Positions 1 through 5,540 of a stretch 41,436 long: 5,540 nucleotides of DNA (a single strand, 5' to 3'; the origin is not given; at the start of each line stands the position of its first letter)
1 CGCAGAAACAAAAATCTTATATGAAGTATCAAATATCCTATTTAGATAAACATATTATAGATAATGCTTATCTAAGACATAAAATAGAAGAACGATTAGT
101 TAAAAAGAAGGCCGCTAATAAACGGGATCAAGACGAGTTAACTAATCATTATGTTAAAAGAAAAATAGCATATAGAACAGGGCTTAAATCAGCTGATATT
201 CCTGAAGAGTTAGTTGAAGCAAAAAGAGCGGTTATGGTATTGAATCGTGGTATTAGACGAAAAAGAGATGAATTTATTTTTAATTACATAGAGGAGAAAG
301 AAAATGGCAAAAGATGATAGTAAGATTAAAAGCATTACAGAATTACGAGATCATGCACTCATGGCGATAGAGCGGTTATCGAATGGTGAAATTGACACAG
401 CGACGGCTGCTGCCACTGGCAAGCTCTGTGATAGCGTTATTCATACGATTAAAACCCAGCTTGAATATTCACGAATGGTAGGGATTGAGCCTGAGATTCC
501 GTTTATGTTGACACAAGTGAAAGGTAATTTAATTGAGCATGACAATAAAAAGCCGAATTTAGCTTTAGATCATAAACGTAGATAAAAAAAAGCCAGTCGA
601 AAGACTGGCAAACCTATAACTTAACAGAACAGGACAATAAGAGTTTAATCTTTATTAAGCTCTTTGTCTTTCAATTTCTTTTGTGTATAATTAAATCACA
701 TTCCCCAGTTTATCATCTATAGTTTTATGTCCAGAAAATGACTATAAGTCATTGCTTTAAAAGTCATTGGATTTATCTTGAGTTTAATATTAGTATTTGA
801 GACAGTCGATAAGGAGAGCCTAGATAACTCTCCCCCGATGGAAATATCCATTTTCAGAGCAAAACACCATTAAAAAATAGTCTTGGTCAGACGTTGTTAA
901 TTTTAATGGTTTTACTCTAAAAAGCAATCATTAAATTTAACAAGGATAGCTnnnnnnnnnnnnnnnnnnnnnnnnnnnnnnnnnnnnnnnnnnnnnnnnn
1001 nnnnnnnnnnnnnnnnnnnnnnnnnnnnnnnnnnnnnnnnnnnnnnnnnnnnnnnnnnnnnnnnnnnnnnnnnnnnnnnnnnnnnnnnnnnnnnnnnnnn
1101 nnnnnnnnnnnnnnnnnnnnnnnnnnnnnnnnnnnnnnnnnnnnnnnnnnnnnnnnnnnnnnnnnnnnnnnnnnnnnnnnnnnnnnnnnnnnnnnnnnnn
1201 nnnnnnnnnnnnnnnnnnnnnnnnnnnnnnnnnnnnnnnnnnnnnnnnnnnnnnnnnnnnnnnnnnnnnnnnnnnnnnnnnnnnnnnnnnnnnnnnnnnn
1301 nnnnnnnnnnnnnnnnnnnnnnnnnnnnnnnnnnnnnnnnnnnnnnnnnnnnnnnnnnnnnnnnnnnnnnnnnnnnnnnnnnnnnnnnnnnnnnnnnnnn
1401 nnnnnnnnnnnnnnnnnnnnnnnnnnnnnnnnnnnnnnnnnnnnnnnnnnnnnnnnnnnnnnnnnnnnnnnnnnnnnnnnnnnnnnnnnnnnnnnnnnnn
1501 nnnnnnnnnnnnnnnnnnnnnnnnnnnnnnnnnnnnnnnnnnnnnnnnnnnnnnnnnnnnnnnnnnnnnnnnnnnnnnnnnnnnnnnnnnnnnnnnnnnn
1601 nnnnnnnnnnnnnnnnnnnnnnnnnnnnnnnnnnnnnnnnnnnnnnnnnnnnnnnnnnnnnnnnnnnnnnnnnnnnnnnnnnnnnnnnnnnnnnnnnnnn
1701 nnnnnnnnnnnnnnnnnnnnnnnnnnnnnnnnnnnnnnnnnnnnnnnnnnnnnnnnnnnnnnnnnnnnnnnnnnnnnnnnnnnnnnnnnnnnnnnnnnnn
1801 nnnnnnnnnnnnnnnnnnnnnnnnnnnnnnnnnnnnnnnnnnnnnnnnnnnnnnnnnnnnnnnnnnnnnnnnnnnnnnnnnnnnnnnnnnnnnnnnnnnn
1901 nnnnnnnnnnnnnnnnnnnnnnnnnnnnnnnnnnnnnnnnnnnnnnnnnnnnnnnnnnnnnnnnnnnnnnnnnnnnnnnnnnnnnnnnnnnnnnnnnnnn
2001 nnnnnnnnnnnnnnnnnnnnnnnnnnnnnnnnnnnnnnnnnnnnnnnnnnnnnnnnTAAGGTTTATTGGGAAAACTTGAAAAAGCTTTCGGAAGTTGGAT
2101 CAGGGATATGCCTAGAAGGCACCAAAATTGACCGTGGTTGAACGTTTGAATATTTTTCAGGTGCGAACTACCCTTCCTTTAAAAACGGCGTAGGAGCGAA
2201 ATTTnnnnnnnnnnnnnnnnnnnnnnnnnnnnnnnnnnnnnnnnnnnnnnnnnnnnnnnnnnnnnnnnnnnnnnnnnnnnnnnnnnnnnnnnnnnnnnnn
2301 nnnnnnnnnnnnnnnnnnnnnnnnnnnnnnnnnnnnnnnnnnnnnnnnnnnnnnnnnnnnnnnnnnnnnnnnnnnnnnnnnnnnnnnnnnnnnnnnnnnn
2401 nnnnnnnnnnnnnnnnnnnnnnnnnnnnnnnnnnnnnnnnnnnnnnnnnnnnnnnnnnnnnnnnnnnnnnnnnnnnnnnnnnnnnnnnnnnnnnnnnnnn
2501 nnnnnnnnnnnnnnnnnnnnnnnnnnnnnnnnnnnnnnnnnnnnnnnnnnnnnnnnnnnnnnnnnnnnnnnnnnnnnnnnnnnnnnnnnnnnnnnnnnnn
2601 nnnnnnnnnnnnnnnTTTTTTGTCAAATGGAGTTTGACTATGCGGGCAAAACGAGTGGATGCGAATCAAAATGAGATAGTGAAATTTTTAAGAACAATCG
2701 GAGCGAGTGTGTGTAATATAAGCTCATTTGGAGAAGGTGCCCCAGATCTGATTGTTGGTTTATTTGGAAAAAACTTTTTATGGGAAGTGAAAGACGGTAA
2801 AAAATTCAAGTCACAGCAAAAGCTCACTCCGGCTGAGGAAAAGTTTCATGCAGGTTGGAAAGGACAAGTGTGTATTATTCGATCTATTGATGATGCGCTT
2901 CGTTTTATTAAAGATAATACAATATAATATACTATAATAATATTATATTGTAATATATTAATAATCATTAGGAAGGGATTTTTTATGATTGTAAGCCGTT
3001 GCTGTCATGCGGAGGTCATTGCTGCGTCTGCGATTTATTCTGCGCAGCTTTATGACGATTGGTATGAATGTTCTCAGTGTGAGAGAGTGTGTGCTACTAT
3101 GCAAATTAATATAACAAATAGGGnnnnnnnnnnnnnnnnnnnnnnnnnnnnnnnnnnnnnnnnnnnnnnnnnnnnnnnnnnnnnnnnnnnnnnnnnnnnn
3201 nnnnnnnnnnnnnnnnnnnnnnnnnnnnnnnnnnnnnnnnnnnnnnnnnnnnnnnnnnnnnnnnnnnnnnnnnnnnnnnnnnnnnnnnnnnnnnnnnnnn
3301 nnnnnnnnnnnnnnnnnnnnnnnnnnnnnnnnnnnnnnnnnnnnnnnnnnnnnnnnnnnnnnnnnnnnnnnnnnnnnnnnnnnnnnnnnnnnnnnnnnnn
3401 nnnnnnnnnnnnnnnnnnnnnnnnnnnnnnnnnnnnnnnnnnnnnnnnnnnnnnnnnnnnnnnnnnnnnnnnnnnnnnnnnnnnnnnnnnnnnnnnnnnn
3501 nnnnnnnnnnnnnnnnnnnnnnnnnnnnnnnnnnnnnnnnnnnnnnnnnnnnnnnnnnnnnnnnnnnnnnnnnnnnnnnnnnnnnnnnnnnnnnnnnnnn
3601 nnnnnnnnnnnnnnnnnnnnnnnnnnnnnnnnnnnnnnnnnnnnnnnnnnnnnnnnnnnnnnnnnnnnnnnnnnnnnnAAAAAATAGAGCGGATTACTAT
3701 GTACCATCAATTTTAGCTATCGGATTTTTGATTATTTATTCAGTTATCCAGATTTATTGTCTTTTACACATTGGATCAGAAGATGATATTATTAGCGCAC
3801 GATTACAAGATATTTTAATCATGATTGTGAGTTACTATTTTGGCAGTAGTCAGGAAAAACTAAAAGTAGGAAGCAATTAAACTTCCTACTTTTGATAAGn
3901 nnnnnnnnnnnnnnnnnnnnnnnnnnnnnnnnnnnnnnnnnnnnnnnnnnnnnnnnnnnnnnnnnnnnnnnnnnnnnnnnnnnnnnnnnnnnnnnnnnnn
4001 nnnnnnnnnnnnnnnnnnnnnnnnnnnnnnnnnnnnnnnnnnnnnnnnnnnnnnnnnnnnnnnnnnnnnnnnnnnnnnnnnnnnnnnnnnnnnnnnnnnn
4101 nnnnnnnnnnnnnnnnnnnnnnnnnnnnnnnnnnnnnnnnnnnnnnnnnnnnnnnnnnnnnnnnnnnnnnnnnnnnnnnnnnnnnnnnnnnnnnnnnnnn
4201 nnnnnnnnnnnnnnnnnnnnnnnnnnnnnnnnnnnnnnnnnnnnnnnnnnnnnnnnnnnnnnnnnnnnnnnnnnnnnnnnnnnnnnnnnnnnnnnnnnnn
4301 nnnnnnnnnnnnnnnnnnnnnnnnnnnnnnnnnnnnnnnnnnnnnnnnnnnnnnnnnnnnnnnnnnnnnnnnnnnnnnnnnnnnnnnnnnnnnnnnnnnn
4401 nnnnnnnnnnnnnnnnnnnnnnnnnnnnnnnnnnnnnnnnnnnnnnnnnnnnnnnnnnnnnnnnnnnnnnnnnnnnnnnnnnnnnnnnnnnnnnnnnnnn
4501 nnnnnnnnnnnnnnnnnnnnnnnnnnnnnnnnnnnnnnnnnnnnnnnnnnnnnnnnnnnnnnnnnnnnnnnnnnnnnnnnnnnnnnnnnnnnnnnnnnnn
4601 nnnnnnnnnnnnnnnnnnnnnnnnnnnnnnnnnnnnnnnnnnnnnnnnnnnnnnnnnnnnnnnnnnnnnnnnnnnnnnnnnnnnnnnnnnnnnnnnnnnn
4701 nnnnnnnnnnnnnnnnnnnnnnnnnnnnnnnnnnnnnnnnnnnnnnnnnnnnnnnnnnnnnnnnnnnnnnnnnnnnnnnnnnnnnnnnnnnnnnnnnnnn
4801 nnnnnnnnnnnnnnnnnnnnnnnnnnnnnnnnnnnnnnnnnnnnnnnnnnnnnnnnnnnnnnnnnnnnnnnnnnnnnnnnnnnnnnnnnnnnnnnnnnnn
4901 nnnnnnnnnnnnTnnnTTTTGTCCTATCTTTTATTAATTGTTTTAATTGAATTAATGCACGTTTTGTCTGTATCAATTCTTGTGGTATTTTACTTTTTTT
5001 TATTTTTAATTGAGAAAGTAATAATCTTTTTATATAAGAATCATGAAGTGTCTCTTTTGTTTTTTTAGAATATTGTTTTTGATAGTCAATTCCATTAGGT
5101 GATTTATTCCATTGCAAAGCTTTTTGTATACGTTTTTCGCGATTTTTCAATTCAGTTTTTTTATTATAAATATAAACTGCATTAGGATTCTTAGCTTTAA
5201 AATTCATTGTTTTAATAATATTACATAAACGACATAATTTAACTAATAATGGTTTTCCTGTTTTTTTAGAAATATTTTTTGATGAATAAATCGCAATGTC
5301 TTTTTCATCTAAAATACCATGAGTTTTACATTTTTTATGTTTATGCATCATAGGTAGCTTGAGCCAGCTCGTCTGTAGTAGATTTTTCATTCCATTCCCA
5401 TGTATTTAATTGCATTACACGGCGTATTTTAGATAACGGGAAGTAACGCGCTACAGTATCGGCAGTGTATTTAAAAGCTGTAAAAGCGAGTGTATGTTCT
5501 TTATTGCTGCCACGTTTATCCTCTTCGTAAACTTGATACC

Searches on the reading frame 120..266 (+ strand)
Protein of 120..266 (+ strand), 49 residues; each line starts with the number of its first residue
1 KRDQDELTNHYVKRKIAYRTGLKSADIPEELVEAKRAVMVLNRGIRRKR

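Call 59: find_homologous_proteins(query=A5, max_evalue=0.1)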
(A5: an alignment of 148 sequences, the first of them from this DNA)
Query A5 (148 sequences) (49 aa, profile of the alignment): 3 proteins with E <= 0.1 among 193 candidates.
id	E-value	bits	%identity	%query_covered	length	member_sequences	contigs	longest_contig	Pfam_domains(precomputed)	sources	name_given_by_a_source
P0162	1.9e-9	55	31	92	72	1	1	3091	-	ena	-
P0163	2.6e-9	54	31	92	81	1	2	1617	-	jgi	jgi:hypothetical protein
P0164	2.0e-5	42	39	57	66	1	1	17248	-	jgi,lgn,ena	-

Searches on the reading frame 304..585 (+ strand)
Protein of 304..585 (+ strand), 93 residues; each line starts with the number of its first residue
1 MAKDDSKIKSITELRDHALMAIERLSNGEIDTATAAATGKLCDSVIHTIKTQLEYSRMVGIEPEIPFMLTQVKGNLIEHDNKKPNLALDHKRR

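Call 23: search_protein_families(library=phrogs, proteins=[window:304-585:+], max_evalue=0.001)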
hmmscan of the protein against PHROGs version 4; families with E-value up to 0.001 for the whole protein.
window:304-585:+ (93 aa): 0 families

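Call 67: search_protein_families(library=pfam, proteins=[window:304-585:+], max_evalue=0.01)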
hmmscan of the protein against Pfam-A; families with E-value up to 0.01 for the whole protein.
window:304-585:+ (93 aa): 0 families

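Call 86: search_protein_families(library=padloc, proteins=[window:304-585:+], max_evalue=0.1)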
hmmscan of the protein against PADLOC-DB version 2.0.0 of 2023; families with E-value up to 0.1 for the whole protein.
window:304-585:+ (93 aa): 0 families

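Call 100: search_solved_structures(query=A6, max_evalue=10)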
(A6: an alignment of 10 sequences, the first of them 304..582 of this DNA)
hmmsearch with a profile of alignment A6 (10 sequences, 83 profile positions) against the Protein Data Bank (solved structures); distinct sequences matched with E-value up to 10: 2.
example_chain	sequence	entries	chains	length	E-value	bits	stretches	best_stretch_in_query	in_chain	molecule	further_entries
9tav_A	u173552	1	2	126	0.2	14.8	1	28-52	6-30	De novo photoenzyme photoABLE2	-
6h3v_A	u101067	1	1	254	1.4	12.1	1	25-67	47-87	Envelopment polyprotein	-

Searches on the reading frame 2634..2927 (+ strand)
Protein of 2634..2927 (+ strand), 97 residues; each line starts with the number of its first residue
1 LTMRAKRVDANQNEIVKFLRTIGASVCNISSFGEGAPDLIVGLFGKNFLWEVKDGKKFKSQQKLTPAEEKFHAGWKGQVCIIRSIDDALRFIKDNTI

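Call 23: search_protein_families(library=phrogs, proteins=[window:2634-2927:+], max_evalue=0.001)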
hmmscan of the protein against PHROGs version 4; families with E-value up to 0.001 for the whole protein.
window:2634-2927:+ (97 aa): 2 families
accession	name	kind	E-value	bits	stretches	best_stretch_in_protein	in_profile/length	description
phrog_93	-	DNA, RNA and nucleotide metabolism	7e-11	42.5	1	11-93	357-439/613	endonuclease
phrog_5702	-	DNA, RNA and nucleotide metabolism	0.00029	21.8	0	34-96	5-67/70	Holliday junction resolvase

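Call 67: search_protein_families(library=pfam, proteins=[window:2634-2927:+], max_evalue=0.01)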
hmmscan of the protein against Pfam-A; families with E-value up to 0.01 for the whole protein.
window:2634-2927:+ (97 aa): 0 families

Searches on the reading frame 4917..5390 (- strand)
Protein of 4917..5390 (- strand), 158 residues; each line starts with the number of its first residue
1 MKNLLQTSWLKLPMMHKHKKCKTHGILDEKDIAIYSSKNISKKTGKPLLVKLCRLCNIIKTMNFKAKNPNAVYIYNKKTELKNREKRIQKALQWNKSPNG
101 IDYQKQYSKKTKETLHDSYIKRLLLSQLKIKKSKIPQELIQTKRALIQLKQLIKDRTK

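Call 5: search_protein_families(library=pfam, proteins=[window:4917-5390:-], max_evalue=10)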
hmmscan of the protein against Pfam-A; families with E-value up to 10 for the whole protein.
seq(158 aa): 3 families
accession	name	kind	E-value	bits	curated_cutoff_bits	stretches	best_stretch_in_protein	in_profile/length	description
PF17728.7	BsuBI_PstI_RE_N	-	0.023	15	27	1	80-150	43-109/140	BsuBI/PstI restriction endonuclease HTH domain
PF25109.1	HAD_PNKP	-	0.026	15.1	27.6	1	59-127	36-106/143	Polynucleotide kinase PNKP phosphatase domain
PF10333.14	Pga1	-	0.098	12.9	20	1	106-156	27-77/175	GPI-Mannosyltransferase II co-activator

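Call 6: search_protein_families(library=phrogs, proteins=[window:4917-5390:-], max_evalue=10)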
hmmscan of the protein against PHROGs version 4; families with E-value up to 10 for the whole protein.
seq(158 aa): 2 families
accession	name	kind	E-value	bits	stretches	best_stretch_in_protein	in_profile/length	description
phrog_2340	-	DNA, RNA and nucleotide metabolism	0.00044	21.4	1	15-124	5-110/171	endonuclease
phrog_30613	-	unknown function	4.4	8.3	0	73-111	36-74/82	-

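Call 7: search_protein_families(library=ncbifam, proteins=[window:4917-5390:-], max_evalue=10)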
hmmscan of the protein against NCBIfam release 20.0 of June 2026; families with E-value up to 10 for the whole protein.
seq(158 aa): 3 families
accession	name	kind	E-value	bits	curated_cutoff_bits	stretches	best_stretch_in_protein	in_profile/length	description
NF004496.1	PRK05842.1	equivalog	0.0011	18.2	250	1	30-102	151-223/271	flagellar hook assembly protein FlgD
NF008821.0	PRK11869.1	equivalog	0.017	14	438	1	51-144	195-285/286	2-oxoacid ferredoxin oxidoreductase subunit beta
NF041458.1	antiadapt_SpxO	equivalog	1.5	9.2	107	1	117-155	5-43/54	anti-adapter protein SpxO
